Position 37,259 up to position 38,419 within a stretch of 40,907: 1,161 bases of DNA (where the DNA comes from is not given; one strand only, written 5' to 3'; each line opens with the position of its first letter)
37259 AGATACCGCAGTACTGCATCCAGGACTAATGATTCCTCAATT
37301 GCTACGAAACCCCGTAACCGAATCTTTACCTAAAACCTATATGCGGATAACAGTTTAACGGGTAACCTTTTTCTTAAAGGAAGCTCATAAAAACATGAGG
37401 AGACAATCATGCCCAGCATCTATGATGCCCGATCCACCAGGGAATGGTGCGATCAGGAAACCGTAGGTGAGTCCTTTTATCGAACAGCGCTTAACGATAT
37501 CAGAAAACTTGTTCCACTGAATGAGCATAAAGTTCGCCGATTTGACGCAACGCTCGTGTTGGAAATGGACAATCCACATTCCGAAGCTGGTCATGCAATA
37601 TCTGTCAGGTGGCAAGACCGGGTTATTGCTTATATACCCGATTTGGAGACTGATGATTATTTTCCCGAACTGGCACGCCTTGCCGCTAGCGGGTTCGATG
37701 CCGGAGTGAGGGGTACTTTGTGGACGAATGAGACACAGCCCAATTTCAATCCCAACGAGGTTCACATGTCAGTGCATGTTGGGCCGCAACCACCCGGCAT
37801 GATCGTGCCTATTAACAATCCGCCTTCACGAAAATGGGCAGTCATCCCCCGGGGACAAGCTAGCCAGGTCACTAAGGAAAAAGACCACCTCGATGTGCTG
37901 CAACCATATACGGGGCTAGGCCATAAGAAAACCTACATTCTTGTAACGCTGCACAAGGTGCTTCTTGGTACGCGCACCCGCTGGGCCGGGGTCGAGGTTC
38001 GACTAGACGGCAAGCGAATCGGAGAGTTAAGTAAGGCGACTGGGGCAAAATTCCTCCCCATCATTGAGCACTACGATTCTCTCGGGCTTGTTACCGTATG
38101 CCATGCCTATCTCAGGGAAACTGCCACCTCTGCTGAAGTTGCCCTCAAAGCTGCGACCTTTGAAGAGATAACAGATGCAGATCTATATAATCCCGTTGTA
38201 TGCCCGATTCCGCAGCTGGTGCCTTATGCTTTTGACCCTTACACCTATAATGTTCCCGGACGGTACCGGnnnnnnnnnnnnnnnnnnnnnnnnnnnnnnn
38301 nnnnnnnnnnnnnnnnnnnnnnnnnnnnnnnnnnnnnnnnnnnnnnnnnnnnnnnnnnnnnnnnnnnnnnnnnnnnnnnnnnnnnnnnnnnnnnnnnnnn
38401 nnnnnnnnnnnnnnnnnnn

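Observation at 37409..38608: Membrane-anchored HIRAN-like / TM2-domain protein in the repressor-to-integrase block: candidate undescribed prophage exclusion or defence factor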

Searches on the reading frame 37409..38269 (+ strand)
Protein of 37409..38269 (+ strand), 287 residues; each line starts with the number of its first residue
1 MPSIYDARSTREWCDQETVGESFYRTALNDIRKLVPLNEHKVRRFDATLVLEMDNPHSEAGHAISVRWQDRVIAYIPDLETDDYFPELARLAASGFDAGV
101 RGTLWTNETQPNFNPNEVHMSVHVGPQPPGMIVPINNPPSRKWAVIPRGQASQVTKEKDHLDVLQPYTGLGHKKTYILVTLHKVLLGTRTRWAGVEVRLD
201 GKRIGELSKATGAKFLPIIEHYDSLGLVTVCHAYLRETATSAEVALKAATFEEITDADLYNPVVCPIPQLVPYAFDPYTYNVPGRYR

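Call 31: find_homologous_proteins(query=A3, max_evalue=0.01)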
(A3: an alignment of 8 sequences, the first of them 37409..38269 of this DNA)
Query A3 (8 sequences) (287 aa, profile of the alignment): 172 proteins with E <= 0.01 among 8000 candidates; the best 120 are listed.
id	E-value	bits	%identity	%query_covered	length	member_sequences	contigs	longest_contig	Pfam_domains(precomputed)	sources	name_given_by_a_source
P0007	1.5e-143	495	89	100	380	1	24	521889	PF05154.22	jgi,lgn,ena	jgi:TM2 domain protein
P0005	1.5e-143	495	89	100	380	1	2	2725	PF05154.22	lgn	-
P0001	4.2e-143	494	99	100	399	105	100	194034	PF05154.22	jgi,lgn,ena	jgi:hypothetical protein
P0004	4.7e-143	494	98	100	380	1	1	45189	PF05154.22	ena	-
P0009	5.4e-143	494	89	100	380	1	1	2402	PF05154.22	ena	-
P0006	6.5e-143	493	89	100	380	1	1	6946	PF05154.22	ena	-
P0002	7.9e-143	493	90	100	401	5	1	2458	PF05154.22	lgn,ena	-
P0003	1.7e-142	492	90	100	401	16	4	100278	PF05154.22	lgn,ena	-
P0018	5.2e-142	490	57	99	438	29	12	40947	PF05154.22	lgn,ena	-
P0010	8.7e-142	490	89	100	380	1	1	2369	PF05154.22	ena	-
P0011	1.3e-141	489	89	100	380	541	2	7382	PF05154.22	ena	-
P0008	1.0e-140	486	89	100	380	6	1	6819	PF05154.22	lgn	-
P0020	2.4e-131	455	42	97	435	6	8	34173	PF05154.22,PF08797.17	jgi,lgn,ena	-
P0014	1.1e-118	414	80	100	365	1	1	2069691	-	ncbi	-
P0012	4.5e-116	405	88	82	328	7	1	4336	PF05154.22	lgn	-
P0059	3.2e-99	350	44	95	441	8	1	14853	PF08797.17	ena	-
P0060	9.4e-98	345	48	99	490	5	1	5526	PF05154.22,PF08797.17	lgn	-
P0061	1.7e-97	344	44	95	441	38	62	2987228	-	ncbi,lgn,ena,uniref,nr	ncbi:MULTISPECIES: hypothetical protein [Corynebacterium]|uniref:hypothetical protein n=1 Tax=Coryne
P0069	7.8e-84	300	43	98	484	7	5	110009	-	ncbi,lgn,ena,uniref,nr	ncbi:hypothetical protein PQG76_07920 [Corynebacterium falsenii]|uniref:hypothetical protein n=1 Tax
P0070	1.4e-82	295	41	98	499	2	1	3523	PF08797.17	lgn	-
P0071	2.3e-82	295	43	94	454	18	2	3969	PF08797.17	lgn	-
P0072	3.8e-82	294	42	98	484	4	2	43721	PF08797.17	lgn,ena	-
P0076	2.1e-77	278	42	99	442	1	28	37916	PF08797.17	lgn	-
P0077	3.0e-77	278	40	100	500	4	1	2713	PF08797.17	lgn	-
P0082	3.1e-74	268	40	94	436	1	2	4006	PF05154.22,PF08797.17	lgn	-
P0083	7.6e-74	267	38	93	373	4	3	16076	PF08797.17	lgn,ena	-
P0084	9.8e-74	266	37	99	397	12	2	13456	PF08797.17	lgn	-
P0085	7.1e-73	264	39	94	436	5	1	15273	PF05154.22,PF08797.17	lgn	-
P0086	3.3e-72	261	40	83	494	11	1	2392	PF08797.17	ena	-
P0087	2.1e-71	259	41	82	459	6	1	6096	PF08797.17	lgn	-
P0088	1.3e-70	256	39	93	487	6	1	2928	PF08797.17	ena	-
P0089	1.8e-70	256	38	94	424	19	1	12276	PF05154.22,PF08797.17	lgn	-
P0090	3.0e-66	242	39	94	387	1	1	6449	PF05154.22,PF08797.17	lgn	-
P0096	4.3e-59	218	39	96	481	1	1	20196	PF08797.17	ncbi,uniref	ncbi:HIRAN domain-containing protein [Dietzia sp. 179-F 9C3 NHS]|uniref:HIRAN domain-containing prot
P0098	8.7e-59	217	40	97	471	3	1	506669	PF08797.17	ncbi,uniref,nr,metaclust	ncbi:HIRAN domain-containing protein [Dietzia sp. UCD-THP]|uniref:HIRAN domain-containing protein n=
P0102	7.2e-56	208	36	96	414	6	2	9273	PF08797.17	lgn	-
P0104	1.0e-51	194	34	96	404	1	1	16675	PF08797.17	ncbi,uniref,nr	ncbi:HIRAN domain-containing protein [[Mycobacterium] crassicus]|uniref:HIRAN domain-containing prot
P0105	1.2e-51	194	34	96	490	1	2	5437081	PF08797.17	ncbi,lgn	-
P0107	8.8e-51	191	34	96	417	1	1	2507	PF08797.17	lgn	-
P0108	1.6e-50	190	35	98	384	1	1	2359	PF08797.17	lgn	-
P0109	3.5e-50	189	34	94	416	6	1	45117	PF08797.17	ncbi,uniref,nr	ncbi:HIRAN domain-containing protein [Arthrobacter bambusae]|uniref:HIRAN domain-containing protein 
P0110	3.7e-50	189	32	95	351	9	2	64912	PF08797.17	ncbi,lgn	-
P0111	4.0e-50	189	32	96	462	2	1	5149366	PF08797.17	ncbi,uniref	ncbi:HIRAN domain-containing protein [Arthrobacter sp. KNU40]|uniref:HIRAN domain-containing protein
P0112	5.5e-50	188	35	95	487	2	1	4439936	PF08797.17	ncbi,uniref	ncbi:HIRAN domain-containing protein [Arthrobacter sp. NyZ413]|uniref:HIRAN domain-containing protei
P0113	1.3e-49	187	33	96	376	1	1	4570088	PF08797.17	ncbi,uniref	ncbi:HIRAN domain-containing protein [Pseudarthrobacter sp. S9]|uniref:HIRAN domain-containing prote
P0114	2.0e-49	187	34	95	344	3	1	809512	PF08797.17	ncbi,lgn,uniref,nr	ncbi:HIRAN domain-containing protein [Curtobacterium sp. UNCCL17]|uniref:HIRAN domain-containing pro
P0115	2.7e-49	186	35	96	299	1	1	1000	PF08797.17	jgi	jgi:hypothetical protein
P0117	5.0e-49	185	32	95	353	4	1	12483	PF08797.17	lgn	-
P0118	1.2e-48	184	34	96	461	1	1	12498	PF08797.17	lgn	-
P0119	2.5e-48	183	37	74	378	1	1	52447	PF08797.17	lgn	-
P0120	4.3e-48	182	34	89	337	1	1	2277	PF08797.17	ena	-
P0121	1.1e-47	181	31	95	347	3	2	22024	PF08797.17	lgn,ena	-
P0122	1.3e-47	181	34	99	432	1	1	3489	PF10708.15,PF08797.17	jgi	jgi:collagen type III alpha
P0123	1.9e-47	180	35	96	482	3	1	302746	PF08797.17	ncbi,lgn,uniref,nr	ncbi:HIRAN domain-containing protein [Arthrobacter sp. RT-1]|uniref:HIRAN domain-containing protein 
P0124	6.7e-47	178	32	94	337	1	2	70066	PF08797.17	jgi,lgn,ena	jgi:collagen type III alpha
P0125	7.5e-47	178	35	96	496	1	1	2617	PF08797.17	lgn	-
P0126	7.6e-47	178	32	95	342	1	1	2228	PF08797.17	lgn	-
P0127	1.1e-46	178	32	89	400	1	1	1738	PF08797.17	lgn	-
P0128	2.2e-46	177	35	93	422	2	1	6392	PF08797.17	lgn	-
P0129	3.9e-45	173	31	96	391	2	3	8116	PF08797.17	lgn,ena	-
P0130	5.1e-45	172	31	94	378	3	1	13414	PF08797.17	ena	-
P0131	1.6e-44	171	33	89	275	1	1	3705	PF08797.17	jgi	jgi:collagen type III alpha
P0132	1.7e-44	170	31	94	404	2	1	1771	PF08797.17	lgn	-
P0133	2.2e-44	170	31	94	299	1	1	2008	PF08797.17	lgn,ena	-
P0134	2.9e-44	170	32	84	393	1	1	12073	PF08797.17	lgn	-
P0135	5.6e-44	169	32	84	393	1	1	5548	PF08797.17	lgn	-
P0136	6.7e-44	168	35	88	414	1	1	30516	PF08797.17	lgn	-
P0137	7.8e-44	168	32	92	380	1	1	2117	PF08797.17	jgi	jgi:hypothetical protein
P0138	8.3e-44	168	29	95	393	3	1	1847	PF08797.17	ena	-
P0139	1.0e-43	168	32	94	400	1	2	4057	PF08797.17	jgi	jgi:collagen type III alpha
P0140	1.5e-43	167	36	85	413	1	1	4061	PF08797.17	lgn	-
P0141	1.8e-43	167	30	95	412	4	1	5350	PF08797.17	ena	-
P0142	1.9e-43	167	32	97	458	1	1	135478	PF08797.17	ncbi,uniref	ncbi:HIRAN domain-containing protein [Auritidibacter ignavus]|uniref:HIRAN domain-containing protein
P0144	2.9e-43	166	36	87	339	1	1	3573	PF08797.17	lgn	-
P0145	3.0e-43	166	30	97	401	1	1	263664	PF08797.17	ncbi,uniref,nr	ncbi:HIRAN domain-containing protein [Pseudarthrobacter sp. MDT3-26]|uniref:HIRAN domain-containing 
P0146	4.3e-43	166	35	88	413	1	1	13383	PF08797.17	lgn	-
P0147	4.4e-43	166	31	94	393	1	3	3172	PF08797.17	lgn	-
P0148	4.5e-43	166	32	96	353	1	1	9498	PF08797.17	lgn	-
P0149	5.0e-43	166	36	85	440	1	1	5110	PF08797.17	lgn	-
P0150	5.9e-43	165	32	93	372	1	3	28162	PF08797.17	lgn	-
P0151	7.0e-43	165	33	96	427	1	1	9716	PF08797.17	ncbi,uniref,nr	ncbi:HIRAN domain-containing protein [Arthrobacter sp. ISL-30]|uniref:HIRAN domain-containing protei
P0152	8.6e-43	165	30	96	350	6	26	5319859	PF10708.15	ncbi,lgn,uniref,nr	ncbi:DUF2510 domain-containing protein [Mycobacterium malmoense]|uniref:DUF2510 domain-containing pr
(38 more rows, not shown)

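Call 40: search_dna_similar(query=window:37409-38269:+, collection=phages, mode=protein, max_evalue=5, max_rows=30)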
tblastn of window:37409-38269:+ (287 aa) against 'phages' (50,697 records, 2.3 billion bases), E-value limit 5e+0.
Records with a match: 6; places in all: 6; records where one place covers at least 80% of the query: 0.
Best place of each record, by identity: <60% 6.
By first word of the organism name: Mycobacterium 3; Propionibacterium 2; Bacteriophage 1.
By host as written in the record: Mycobacterium smegmatis mc2 155 3; Propionibacterium freudenreichii TL110 2; - 1.
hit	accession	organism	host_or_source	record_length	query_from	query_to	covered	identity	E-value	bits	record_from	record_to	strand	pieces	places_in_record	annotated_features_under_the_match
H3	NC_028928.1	Mycobacterium phage Nerujay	Mycobacterium smegmatis mc2 155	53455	90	226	48%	27.4%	6e-1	38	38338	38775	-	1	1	56: phosphofructokinase | 55: metallo-phosphoesterase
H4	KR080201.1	Mycobacterium phage Nerujay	Mycobacterium smegmatis mc2 155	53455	90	226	48%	27.4%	6e-1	38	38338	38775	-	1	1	56: hypothetical protein | 55: RDF protein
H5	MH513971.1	Mycobacterium phage Hope4ever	Mycobacterium smegmatis mc2 155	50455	90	226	48%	27.4%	2e+0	36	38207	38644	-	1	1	55: hypothetical protein | 54: MRE11 double-strand break endo/exonuclease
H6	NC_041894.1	Propionibacterium phage E6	Propionibacterium freudenreichii TL110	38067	145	257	39%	27.2%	9e-2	40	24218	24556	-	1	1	33: DNA binding domain protein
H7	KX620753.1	Propionibacterium phage E6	Propionibacterium freudenreichii TL110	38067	145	257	39%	27.2%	9e-2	40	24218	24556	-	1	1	33: DNA binding domain protein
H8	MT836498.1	Bacteriophage sp.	human fecal samples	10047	14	96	29%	29.4%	7e-1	37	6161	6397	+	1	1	record has no annotation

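Call 41: find_related_loci(query=A3, collection=genome_contigs, flank=6000)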
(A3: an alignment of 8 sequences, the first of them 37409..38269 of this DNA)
Query A3 (287 aa) in genome_contigs; peptide patterns used: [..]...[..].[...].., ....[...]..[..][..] (x = any residue, [..] = any of these).
56 stretches matched a pattern; 4 encode a relative of the query (tblastn E <= 1e-3); 4 distinct loci.
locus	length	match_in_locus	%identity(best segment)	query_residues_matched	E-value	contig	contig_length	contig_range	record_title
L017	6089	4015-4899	89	1-287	0e+0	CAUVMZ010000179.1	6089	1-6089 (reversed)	MAG TPA_asm: uncultured Corynebacterium sp. isolate ERR10083842_bin.2_MetaWRAP_v1.3_MAG genome assembly, contig: ERZ1959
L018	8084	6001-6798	42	2-287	9e-64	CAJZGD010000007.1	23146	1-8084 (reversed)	MAG TPA_asm: uncultured Corynebacterium sp. isolate SRR1779497_bin.1_metaWRAP_v1.1_MAG genome assembly, contig: ERZ17423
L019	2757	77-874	41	2-287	3e-62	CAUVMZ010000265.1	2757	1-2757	MAG TPA_asm: uncultured Corynebacterium sp. isolate ERR10083842_bin.2_MetaWRAP_v1.3_MAG genome assembly, contig: ERZ1959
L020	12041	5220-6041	40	9-287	3e-60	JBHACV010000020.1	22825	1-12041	MAG: Corynebacterium sp. isolate Meta-D_MAG_91 Meta-D__38361, whole genome shotgun sequence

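Call 45: search_solved_structures(query=A4, max_evalue=10, show_alignments=3)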
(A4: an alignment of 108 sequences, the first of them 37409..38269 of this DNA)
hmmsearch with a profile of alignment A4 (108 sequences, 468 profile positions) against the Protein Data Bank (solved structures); distinct sequences matched with E-value up to 10: 10.
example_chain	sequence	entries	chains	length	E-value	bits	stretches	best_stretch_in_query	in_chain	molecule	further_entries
2mzn_A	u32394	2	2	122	0.1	15.1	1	66-96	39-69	Helicase-like transcription factor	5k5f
4xzf_A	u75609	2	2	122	0.1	15.1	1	66-96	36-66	Helicase-like transcription factor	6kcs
5bnh_A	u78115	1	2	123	0.1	15.1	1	66-96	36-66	Helicase-like transcription factor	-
4s0n_A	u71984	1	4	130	0.11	15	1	66-95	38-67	Helicase-like transcription factor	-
4xzg_A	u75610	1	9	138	0.12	14.8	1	66-95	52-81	Helicase-like transcription factor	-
6ncl_a0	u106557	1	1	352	0.35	13.3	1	302-358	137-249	P14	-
2anv_A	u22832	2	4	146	0.67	12.4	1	240-289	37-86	Lysozyme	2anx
6wlb_A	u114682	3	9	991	0.99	11.8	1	305-396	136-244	Cellulose synthase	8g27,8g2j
7yui_B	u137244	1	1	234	1.6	11.1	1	282-319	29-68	RanBP-type and C3HC4-type zinc finger-containing protein 1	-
9hcj_D0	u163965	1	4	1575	5.4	9.4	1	294-349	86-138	Nucleoporin 155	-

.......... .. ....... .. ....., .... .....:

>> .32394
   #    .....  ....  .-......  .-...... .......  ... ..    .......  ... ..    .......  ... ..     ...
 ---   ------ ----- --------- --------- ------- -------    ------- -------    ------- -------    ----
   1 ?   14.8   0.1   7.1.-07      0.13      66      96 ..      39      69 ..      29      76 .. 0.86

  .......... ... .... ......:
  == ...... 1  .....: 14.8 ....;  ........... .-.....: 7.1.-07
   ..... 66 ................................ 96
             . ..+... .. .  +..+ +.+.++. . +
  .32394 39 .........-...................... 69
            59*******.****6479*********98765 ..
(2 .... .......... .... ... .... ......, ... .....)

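Call 50: find_encoding_contigs(protein=P0061, flank=7000, max_places=4)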
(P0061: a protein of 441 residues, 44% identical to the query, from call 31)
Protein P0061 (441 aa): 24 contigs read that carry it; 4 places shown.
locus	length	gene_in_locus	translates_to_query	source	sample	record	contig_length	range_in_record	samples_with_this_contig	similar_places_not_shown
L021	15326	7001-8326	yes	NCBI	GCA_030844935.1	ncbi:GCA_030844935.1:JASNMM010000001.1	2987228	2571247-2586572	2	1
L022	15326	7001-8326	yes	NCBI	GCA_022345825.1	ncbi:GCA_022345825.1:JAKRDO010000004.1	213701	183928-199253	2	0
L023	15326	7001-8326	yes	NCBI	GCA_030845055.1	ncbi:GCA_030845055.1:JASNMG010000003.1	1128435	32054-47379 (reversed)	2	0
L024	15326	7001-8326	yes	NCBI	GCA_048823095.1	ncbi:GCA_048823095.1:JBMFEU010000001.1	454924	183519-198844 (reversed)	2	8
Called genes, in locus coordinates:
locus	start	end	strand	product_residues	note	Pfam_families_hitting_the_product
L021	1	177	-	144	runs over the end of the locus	PF00436:SSB, PF22657:SSB_1 (faint)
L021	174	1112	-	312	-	-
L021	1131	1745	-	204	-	PF18406:DUF1281_C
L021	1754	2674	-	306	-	PF09588:YqaJ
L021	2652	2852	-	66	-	-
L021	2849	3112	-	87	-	-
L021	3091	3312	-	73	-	-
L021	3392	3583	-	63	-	PF12728:HTH_17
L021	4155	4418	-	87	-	-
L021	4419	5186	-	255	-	PF08346:AntA, PF03374:ANT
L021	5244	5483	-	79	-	-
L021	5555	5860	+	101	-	-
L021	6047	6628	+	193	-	-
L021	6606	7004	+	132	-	PF06114:Peptidase_M78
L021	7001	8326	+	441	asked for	-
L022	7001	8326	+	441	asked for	-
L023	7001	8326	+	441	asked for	-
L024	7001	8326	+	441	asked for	-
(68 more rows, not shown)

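Call 51: predict_structure(alignment_id=A4)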
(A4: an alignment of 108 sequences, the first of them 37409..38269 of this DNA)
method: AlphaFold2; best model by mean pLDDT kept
length: 287 residues; sequences in the alignment: 108
mean_pLDDT: 95.6   pTM: 0.88
mean pLDDT of the five models: 95.6, 95.3, 95.3, 94.5, 94.3
residues with pLDDT >= 90: 270; 70-90: 17; 50-70: 0; < 50: 0
segments of 3 or more residues with pLDDT < 50: none
pLDDT, mean of each block of 10 residues (from residue 1): 91 93 97 96 97 96 97 98 97 98 95 92 96 94 96 97 92 93 96 97 98 98 98 92 96 97 94 95 95
secondary structure, 60 per line:
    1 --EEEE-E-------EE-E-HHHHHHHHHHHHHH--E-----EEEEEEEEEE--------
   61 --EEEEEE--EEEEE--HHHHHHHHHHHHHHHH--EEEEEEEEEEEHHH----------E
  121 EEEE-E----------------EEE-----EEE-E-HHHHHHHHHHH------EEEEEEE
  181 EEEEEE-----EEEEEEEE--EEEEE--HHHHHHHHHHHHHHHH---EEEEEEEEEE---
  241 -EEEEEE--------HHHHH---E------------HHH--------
elements in order: E3-6 H21-34 E43-52 E63-68 E71-75 H78-93 E96-106 E120-124 E143-145 E151-153 H157-167 E174-186 E192-199 E202-206 H209-224 E228-237 E242-247 H256-260

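Call 54: fold_search(model_id=the predicted structure, library=pdb)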
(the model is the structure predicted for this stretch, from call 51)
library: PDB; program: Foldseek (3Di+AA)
matches with E <= 10: 672; with E <= 0.001: 0
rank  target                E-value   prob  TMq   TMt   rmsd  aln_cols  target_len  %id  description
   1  5nqx_A                3.7e-02  0.08  0.12  0.12  18.7       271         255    9  Structure of a fHbp(V1.1):PorA(P1.16) chimera. Fusion at fHbp position 294. (released 2018-02-28)
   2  3u58_C                7.4e-02  0.10  0.15  0.18  17.1       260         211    7  Crystal Structure of the Tetrahymena telomerase processivity factor Teb1 AB (released 2011-12-28)
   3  5nqx_C                1.0e-01  0.04  0.11  0.12  18.6       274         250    9  Structure of a fHbp(V1.1):PorA(P1.16) chimera. Fusion at fHbp position 294. (released 2018-02-28)
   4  5ce8_A                1.2e-01  0.06  0.13  0.13  16.4       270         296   11  Crystal structure of branched-chain aminotransferase from thermophilic archaea Thermoproteus uzoniensis (released 2016-02-24)
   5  5nqp_B                1.2e-01  0.05  0.11  0.12  20.3       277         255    9  Structure of a fHbp(V1.4):PorA(P1.16) chimera. Fusion at fHbp position 151. (released 2018-02-28)
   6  3u2h                  1.3e-01  0.06  0.10  0.11  18.3       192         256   12  Crystal structure of the C-terminal DUF1608 domain of the Methanosarcina acetivorans S-layer (MA0829) protein (released 2012-07-04)
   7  3u0g_B                1.3e-01  0.06  0.12  0.12  16.3       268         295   10  Crystal structure of branched-chain amino acid aminotransferase from burkholderia pseudomallei (released 2011-11-09)
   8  6nst_E                1.8e-01  0.07  0.13  0.12  15.7       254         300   10  Crystal structure of branched chain amino acid aminotransferase from Pseudomonas aeruginosa (released 2019-02-06)
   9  9kpj                  1.8e-01  0.05  0.13  0.13  18.8       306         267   12  Crystal structure of Helicobacter pylori chemoreceptor TlpA ligand-binding domain in complex with indole (released 2025-10-22)
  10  4ayd_F                1.8e-01  0.04  0.11  0.12  17.7       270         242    8  Structure of a complex between CCPs 6 and 7 of Human Complement Factor H and Neisseria meningitidis FHbp Variant 1 R10 (released 2012-11-07)
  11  5hac_E                2.2e-01  0.03  0.11  0.11  18.8       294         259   12  Crystal structure of Proliferating Cell Nuclear Antigen from Leishmania donovani at 2.95 A resolution (released 2016-03-23)
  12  7lcv_C                2.4e-01  0.04  0.11  0.13  17.8       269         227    8  Factor H enhancing human antibody fragment (Fab) to meningococcal Factor H binding protein (released 2021-06-09)
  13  4aye_C                2.6e-01  0.04  0.11  0.12  17.7       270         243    8  Structure of a complex between CCPs 6 and 7 of Human Complement Factor H and Neisseria meningitidis FHbp Variant 1 E28 (released 2012-11-07)
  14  5cfk_A                2.7e-01  0.03  0.11  0.12  18.2       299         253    7  Crystal structure of Proliferating Cell Nuclear Antigen from Leishmania donovani at 3.2 A resolution (released 2015-10-07)
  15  7wud_D                2.9e-01  0.05  0.14  0.13  16.1       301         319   12  An (R)-Selective Transaminase mutant (released 2023-02-08)
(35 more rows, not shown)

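Call 57: search_protein_families(library=pfam, alignment_id=A4, max_evalue=0.001)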
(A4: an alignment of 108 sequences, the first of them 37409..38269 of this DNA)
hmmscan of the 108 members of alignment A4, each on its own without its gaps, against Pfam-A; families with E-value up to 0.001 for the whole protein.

A. member 1, window:37409-38269:+ (287 aa): 0 families

B. families by the number of members that match (of 108 scanned): 3 families
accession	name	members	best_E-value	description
PF08797.16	HIRAN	84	1.2e-12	HIRAN domain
PF05154.21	TM2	17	4.2e-20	TM2 domain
PF10708.14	DUF2510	2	8.7e-12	Protein of unknown function (DUF2510)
